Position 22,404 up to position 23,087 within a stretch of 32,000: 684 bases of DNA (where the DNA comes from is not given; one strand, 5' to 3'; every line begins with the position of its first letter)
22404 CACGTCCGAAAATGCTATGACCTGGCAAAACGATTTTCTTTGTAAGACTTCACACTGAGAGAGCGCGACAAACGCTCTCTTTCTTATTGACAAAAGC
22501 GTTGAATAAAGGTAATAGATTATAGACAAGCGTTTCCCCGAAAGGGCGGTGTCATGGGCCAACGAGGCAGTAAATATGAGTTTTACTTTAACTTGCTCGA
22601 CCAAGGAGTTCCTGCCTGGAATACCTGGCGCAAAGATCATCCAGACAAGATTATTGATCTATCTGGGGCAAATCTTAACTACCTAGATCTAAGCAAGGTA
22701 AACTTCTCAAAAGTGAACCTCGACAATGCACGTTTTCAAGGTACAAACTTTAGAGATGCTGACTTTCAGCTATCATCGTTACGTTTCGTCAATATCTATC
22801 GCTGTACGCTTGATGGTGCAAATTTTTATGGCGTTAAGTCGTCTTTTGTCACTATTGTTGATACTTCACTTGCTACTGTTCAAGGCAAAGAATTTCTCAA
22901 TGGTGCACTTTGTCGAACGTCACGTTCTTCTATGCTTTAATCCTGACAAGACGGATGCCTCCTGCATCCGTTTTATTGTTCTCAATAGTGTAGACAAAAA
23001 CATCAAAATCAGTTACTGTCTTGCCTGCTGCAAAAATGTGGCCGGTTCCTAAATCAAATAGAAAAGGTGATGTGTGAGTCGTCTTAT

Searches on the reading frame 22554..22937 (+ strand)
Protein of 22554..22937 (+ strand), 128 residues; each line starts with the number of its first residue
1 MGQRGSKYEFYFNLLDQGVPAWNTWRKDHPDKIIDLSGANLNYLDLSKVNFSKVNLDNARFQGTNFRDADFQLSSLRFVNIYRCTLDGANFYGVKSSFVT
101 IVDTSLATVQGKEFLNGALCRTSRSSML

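Call 6: search_protein_families(library=pfam, max_evalue=1, proteins=[window:22554-22937:+])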
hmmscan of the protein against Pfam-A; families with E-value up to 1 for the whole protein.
window:22554-22937:+ (128 aa): 4 families
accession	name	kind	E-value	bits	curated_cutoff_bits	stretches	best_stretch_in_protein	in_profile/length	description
PF00805.28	Pentapeptide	-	1.4e-16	60.1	20.2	2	35-72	2-39/40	Pentapeptide repeats (8 copies)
PF13576.12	Pentapeptide_3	-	2.9e-09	37.4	27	2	47-89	2-47/48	Pentapeptide repeats (9 copies)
PF13599.13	Pentapeptide_4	-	8.2e-09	35.8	38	1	35-92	12-69/78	Pentapeptide repeat region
PF25296.1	Decapeptide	-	0.099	13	45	1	39-77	30-68/74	Decapeptide repeat region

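Call 71: search_protein_families(library=phrogs, max_evalue=0.01, proteins=[window:22554-22937:+])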
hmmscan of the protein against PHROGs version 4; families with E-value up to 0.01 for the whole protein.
window:22554-22937:+ (128 aa): 7 families
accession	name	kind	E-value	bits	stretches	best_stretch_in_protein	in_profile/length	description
phrog_923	-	unknown function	2.1e-06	26.7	1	35-107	803-877/990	-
phrog_7713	-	unknown function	6.5e-06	26.8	1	46-96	22-72/103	-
phrog_15350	-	unknown function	7.5e-06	26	1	35-114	170-246/494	-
phrog_12514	-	unknown function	2.6e-05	24.7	1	31-114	131-211/287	-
phrog_31265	-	unknown function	0.0003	21.7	1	32-107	57-132/264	-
phrog_30240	-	unknown function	0.0003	20.7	1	35-91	134-190/438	-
phrog_24530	-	unknown function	0.0053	16.8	1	34-96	85-147/365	-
